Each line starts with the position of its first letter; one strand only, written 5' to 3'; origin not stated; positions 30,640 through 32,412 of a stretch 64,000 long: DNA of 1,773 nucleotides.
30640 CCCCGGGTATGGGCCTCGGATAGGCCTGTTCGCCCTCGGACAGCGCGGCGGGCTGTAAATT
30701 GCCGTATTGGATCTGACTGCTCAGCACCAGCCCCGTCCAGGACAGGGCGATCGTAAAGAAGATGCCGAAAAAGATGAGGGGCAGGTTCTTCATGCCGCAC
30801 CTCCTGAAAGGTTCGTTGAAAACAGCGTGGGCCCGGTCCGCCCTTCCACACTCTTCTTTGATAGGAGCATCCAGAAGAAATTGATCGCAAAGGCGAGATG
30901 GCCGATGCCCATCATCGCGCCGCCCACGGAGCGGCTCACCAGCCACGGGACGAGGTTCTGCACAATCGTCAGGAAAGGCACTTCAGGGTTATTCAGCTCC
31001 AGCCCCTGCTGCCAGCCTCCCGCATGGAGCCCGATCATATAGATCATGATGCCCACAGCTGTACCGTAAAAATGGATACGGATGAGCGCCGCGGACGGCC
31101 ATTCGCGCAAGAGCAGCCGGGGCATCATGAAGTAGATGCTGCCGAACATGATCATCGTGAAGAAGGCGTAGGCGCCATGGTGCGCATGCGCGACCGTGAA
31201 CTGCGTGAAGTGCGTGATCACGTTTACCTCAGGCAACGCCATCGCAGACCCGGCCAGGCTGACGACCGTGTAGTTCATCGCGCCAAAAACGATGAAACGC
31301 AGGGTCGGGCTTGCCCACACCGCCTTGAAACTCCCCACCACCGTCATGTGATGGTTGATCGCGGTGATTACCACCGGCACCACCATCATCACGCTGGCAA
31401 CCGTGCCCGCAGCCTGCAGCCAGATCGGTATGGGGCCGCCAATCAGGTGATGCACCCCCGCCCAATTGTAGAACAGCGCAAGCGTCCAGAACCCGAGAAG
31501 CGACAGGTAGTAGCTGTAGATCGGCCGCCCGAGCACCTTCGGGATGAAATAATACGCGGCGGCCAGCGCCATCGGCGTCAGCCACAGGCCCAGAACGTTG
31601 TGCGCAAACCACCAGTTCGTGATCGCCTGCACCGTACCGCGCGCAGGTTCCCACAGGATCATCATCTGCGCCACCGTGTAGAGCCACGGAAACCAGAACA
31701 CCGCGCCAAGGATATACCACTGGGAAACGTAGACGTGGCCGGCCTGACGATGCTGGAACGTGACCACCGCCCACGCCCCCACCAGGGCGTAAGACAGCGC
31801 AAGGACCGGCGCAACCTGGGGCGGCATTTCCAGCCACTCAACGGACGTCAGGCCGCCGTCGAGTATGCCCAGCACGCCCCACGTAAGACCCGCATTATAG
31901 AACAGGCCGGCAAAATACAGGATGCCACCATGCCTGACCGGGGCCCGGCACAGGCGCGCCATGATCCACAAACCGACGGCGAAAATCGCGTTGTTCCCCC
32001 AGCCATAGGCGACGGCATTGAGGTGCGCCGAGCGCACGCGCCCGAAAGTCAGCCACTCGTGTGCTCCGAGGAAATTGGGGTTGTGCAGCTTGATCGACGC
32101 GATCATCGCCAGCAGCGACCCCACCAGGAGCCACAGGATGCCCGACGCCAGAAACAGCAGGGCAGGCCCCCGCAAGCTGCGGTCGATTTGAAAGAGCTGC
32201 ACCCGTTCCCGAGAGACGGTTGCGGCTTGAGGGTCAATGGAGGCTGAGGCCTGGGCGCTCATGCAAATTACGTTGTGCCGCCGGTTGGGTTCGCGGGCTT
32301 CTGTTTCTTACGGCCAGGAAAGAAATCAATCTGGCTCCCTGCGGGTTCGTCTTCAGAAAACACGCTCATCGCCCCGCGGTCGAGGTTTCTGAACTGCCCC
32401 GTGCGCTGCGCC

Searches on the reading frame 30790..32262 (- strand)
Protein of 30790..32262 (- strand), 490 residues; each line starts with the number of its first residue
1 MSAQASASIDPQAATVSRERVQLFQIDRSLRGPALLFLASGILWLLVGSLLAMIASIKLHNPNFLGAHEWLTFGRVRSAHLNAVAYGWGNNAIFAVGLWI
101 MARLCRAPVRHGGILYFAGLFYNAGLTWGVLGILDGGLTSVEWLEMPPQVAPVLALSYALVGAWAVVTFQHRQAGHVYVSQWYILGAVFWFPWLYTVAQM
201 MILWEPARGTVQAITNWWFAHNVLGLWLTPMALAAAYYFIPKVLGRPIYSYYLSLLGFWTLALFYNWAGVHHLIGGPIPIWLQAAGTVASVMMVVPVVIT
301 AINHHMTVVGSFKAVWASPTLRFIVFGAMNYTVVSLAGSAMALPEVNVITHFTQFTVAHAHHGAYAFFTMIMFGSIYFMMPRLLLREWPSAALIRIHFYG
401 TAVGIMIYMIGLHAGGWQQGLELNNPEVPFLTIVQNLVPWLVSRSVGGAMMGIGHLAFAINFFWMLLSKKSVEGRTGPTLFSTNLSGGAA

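Call 4: search_protein_families(library=pfam, proteins=[window:30790-32262:-], max_evalue=0.01)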
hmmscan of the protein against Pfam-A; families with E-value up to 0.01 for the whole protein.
window:30790-32262:- (490 aa): 1 family
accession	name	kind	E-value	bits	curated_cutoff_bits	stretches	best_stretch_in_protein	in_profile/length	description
PF00115.25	COX1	-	9.6e-78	262.4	34.8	1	34-450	3-436/436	Cytochrome C and Quinol oxidase polypeptide I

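Call 5: search_protein_families(library=ncbifam, proteins=[window:30790-32262:-], max_evalue=0.01)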
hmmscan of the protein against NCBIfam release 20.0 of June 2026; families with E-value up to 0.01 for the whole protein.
window:30790-32262:- (490 aa): 4 families
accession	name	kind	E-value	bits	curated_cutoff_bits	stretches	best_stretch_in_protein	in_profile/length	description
TIGR00780.1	ccoN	equivalog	3e-69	234.2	583.15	1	37-474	11-466/474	cytochrome-c oxidase, cbb3-type subunit I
NF011053.0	PRK14485.1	subfamily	8e-67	226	1080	1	37-473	18-467/716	putative bifunctional cbb3-type cytochrome c oxidase subunit I/II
TIGR02891.1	CtaD_CoxA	equivalog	2.1e-08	33.3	670.75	1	217-473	230-476/504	cytochrome c oxidase subunit I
NF041075.1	quin_ox_SoxB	equivalog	9.5e-05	21.5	700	1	208-418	199-405/468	proton pump complex quinol oxidase subunit SoxB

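Call 19: find_homologous_proteins(query=window:30790-32262:-, max_evalue=1e-20)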
Query window:30790-32262:- (490 aa): 4968 proteins with E <= 1e-20 among 8000 candidates; the best 120 are listed.
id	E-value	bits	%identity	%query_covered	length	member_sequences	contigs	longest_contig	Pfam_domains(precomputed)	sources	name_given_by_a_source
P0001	3.4e-234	796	72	97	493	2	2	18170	PF00115.26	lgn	-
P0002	1.8e-232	791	72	96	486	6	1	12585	PF00115.26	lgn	-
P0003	5.1e-230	783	71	96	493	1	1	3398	PF00115.26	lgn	-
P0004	7.8e-227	772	69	98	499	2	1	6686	PF00115.26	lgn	-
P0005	1.0e-226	772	67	99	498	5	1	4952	PF00115.26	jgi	-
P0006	4.0e-225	767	70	96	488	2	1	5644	PF00115.26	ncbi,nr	ncbi:MAG TPA: hypothetical protein DIU37_03835 [Opitutae bacterium]|nr:hypothetical protein [Opituta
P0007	1.5e-224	765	70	95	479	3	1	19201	PF00115.26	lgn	-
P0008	1.7e-224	765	68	100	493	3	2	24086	PF00115.26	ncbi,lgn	-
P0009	2.0e-224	764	69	98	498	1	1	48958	PF00115.26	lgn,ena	-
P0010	1.5e-223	761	68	98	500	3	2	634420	PF00115.26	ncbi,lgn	-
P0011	3.6e-223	760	70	98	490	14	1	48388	PF00115.26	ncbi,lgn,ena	-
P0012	1.3e-222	758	68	97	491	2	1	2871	PF00115.26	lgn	-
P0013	1.3e-222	758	68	98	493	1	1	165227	PF00115.26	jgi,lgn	-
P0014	1.9e-222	758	68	98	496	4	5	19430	PF00115.26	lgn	-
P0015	9.1e-222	755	70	94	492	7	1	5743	PF00115.26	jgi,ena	-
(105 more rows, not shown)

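Call 20: search_solved_structures(query=window:30790-32262:-, max_evalue=0.001, show_alignments=2)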
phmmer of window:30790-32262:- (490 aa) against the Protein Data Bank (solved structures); distinct sequences matched with E-value up to 0.001: 5.
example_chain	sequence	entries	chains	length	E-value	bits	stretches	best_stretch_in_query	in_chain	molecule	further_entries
9g6b_A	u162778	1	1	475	1.1e-56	196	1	39-473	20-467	cytochrome-c oxidase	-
3mk7_A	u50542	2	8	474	2.7e-51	178.1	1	39-468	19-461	Cytochrome c oxidase, cbb3-type, subunit N | Cbb3-type cytochrome c oxidase subunit CcoN1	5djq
8smr_E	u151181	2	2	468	8.8e-51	176.5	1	39-467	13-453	cytochrome-c oxidase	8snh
9g83_t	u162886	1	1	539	6e-47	163.8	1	43-470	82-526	cytochrome-c oxidase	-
6xkw_n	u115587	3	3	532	3e-46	161.5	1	42-470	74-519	Cytochrome c oxidase, Cbb3-type, subunit I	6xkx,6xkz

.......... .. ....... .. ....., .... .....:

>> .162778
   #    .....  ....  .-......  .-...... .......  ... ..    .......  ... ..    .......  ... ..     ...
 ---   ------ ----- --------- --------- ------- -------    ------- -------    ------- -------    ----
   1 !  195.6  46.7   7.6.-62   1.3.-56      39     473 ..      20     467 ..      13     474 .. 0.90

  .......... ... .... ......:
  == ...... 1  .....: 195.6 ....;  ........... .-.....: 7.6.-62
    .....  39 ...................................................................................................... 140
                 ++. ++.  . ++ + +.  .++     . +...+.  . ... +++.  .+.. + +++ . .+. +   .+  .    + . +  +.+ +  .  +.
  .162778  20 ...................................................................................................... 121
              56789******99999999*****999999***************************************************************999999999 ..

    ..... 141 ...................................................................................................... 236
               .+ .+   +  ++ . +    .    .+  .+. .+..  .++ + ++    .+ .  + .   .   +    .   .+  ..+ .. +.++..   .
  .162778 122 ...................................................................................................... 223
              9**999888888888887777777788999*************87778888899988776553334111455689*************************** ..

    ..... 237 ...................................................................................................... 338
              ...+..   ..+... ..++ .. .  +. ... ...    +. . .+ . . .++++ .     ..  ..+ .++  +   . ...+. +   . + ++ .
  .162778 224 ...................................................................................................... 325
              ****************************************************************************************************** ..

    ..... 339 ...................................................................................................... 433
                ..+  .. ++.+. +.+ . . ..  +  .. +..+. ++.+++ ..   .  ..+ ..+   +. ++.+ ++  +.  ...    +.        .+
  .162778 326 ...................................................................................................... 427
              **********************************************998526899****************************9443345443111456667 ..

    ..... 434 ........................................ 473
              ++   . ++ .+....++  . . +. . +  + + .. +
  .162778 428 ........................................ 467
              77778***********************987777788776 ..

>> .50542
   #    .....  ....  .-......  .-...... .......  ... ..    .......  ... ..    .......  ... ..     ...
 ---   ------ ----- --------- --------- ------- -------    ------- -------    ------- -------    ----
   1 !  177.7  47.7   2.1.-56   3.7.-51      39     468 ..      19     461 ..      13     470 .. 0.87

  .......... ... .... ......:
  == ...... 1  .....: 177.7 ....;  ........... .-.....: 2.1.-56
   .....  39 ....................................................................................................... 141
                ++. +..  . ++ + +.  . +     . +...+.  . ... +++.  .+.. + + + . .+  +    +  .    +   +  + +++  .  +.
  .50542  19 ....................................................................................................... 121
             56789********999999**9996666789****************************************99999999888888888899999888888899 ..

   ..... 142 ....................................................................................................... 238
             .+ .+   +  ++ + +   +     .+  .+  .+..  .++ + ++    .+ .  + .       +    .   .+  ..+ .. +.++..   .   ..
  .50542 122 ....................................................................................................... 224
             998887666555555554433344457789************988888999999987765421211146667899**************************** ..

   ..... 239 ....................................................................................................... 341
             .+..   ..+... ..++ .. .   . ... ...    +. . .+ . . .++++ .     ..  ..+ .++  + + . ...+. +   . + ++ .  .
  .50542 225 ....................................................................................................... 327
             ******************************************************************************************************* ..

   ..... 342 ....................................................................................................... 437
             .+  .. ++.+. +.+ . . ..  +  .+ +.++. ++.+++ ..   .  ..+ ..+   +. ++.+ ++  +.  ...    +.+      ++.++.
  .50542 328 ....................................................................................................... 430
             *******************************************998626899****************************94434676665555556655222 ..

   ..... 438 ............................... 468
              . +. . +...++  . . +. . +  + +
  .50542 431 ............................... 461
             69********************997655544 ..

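Call 30: search_protein_representatives(protein=window:30790-32262:-)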
Query: 490 residues. Proteins with E-value up to 0.001 (for the whole library): 2594; up to 1e-10: 1440; up to 1e-30: 455. The best 150 are listed.
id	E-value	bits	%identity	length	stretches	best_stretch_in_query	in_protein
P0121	4.6e-160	550.2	54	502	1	13-485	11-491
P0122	6.1e-151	520.1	51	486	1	9-466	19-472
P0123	5.2e-146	503.9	53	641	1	25-469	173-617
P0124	4.0e-131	454.8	47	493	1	8-467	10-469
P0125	2.0e-127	442.6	46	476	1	16-467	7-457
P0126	7.6e-122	424.1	47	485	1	24-468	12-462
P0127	1.0e-120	420.4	44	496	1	10-466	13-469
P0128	1.1e-118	413.7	44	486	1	17-467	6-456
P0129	1.8e-118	413.0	51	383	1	101-471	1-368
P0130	7.2e-114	397.8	43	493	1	23-466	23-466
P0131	3.4e-112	392.3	44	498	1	24-465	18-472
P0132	1.3e-109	383.8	41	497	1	19-488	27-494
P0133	1.1e-108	380.8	44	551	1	22-468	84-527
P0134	1.6e-107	376.9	42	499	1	14-488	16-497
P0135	2.4e-107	376.3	43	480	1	21-470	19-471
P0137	3.0e-107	376.0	41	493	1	11-483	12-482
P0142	2.1e-102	360.0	41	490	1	6-463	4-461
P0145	1.2e-101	357.6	41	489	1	19-465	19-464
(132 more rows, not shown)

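Call 35: find_related_loci(query=A2, collection=genome_contigs, flank=10000)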
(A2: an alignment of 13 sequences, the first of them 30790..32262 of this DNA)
Query A2 (490 aa) in genome_contigs; peptide patterns used: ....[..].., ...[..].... (x = any residue, [..] = any of these).
599 stretches matched a pattern (row limit reached: there are more); 584 encode a relative of the query (tblastn E <= 1e-3); the best 80 are kept; 80 distinct loci.
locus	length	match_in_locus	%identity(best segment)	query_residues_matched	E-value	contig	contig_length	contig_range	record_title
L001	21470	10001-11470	66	7-489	0e+0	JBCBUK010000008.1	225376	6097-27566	MAG: Verrucomicrobiota bacterium isolate J06640_2 NODE_8_length_225376_cov_16.660611, whole genome shotgun sequence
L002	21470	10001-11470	65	7-489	0e+0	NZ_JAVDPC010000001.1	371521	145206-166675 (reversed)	Cerasicoccus frondis strain NBRC 105381 contig1, whole genome shotgun sequence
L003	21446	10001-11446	67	8-484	0e+0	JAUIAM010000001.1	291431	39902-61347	MAG: Verrucomicrobiia bacterium isolate 5_bin.45 NODE_42_length_291431_cov_1.459005, whole genome shotgun sequence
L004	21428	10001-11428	68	4-482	0e+0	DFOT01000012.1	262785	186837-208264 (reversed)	MAG TPA_asm: Opitutia bacterium UBA3534 UBA3534_contig_3069, whole genome shotgun sequence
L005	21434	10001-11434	68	11-488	0e+0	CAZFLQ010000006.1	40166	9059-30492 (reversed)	MAG TPA_asm: uncultured Puniceicoccaceae bacterium isolate SRP141376_co5_148 genome assembly, contig: NODE_2200_length_4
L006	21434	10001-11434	66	4-482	0e+0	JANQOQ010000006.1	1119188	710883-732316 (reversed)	MAG: Puniceicoccaceae bacterium isolate IP29b_bin.139 k99_772696, whole genome shotgun sequence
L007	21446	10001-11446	64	3-484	0e+0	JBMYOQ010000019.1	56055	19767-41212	MAG: Opitutales bacterium isolate ME_XS_2307_bin_39 ME_XS_2307_bin_39_20, whole genome shotgun sequence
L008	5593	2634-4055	69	2-475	0e+0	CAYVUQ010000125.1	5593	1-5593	MAG TPA_asm: uncultured Puniceicoccaceae bacterium isolate binchicken_co15_22 genome assembly, contig: NODE_13981_length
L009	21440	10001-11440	66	4-484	0e+0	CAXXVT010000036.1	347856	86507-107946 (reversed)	MAG: Opitutales bacterium isolate 410b8f2b-6cbb-4c8a-be29-a4919bf524a0 genome assembly, contig: contig_36, whole genome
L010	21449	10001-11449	65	2-481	0e+0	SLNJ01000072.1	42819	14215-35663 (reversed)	MAG: Opitutales bacterium isolate CSSed165cm_401 CSSed16-5cm-979, whole genome shotgun sequence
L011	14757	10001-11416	66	4-475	0e+0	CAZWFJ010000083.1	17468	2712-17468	MAG TPA_asm: uncultured Puniceicoccaceae bacterium isolate SRP332253_co1_109 genome assembly, contig: NODE_5298_length_1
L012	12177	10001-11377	70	17-475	0e+0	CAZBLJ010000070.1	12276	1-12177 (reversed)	MAG TPA_asm: uncultured Puniceicoccaceae bacterium isolate binchicken_co15_216 genome assembly, contig: NODE_3560_length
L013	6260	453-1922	64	1-490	0e+0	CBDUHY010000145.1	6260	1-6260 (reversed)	MAG TPA_asm: uncultured Puniceicoccaceae bacterium isolate SRR22808116_binner13_Refined_24 genome assembly, contig: ERZ2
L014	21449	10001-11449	63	2-484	0e+0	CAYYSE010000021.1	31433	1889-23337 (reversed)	MAG TPA_asm: uncultured Coraliomargarita sp. isolate SRP118108_co4_14 genome assembly, contig: NODE_845_length_31433_cov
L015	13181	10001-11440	64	5-484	0e+0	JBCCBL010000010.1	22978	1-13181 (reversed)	MAG: Verrucomicrobiota bacterium isolate P01_A01_bin.34 k141_1465785_length_22978_cov_26.4696, whole genome shotgun sequ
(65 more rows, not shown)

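Call 45: find_homologous_proteins(query=P0121, max_evalue=1e-20)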
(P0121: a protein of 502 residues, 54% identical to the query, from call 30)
Query P0121 (502 aa): 3759 proteins with E <= 1e-20 among 8000 candidates; the best 120 are listed.
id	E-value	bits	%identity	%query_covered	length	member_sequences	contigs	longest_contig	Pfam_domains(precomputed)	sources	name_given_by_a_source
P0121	0.0e+0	1136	100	100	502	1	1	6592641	PF00115.26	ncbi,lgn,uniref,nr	ncbi:cbb3-type cytochrome c oxidase subunit I [Telmatocola sphagniphila]|uniref:Cbb3-type cytochrome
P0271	1.3e-278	943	80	98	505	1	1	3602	PF00115.26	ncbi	-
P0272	2.2e-275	932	82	97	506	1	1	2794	PF00115.26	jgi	jgi:cytochrome c oxidase cbb3-type subunit I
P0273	2.8e-268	909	78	100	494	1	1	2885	PF00115.26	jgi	jgi:cytochrome c oxidase cbb3-type subunit I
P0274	9.7e-266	900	76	100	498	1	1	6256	PF00115.26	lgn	-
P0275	8.1e-241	818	69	99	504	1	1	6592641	PF00115.26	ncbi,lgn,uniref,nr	ncbi:cbb3-type cytochrome c oxidase subunit I [Telmatocola sphagniphila]|uniref:Cbb3-type cytochrome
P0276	3.7e-227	773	67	98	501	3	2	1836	PF00115.26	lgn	-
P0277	8.7e-223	759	69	97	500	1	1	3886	PF00115.26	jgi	jgi:cytochrome c oxidase cbb3-type subunit 1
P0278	1.7e-218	744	67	96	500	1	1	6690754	PF00115.26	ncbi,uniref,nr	ncbi:cbb3-type cytochrome c oxidase subunit I [Tuwongella immobilis]|uniref:Cytochrome oxidase subun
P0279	6.8e-216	736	65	96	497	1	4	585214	PF00115.26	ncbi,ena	-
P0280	1.2e-214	732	66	98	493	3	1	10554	PF00115.26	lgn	-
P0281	2.0e-214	731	64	99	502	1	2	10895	PF00115.26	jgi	jgi:cytochrome c oxidase cbb3-type subunit 1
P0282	1.3e-213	728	65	98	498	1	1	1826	PF00115.26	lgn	-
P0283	1.6e-212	725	66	97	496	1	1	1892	PF00115.26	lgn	-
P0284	1.2e-210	718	63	96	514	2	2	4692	PF00115.26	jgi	jgi:cytochrome c oxidase cbb3-type subunit 1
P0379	6.3e-190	650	59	99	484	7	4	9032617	PF00115.26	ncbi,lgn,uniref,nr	ncbi:hypothetical protein GobsT_06000 [Gemmata obscuriglobus]|uniref:Cytochrome oxidase subunit I pr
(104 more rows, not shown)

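Call 46: search_solved_structures(query=window:30790-32262:-, max_evalue=10)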
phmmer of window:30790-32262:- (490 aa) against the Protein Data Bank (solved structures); distinct sequences matched with E-value up to 10: 5.
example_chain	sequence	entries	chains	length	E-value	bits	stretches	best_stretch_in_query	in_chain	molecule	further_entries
9g6b_A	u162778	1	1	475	1.1e-56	196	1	39-473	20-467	cytochrome-c oxidase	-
3mk7_A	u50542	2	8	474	2.7e-51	178.1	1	39-468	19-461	Cytochrome c oxidase, cbb3-type, subunit N | Cbb3-type cytochrome c oxidase subunit CcoN1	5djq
8smr_E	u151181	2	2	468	8.8e-51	176.5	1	39-467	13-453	cytochrome-c oxidase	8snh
9g83_t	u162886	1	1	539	6e-47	163.8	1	43-470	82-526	cytochrome-c oxidase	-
6xkw_n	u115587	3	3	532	3e-46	161.5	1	42-470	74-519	Cytochrome c oxidase, Cbb3-type, subunit I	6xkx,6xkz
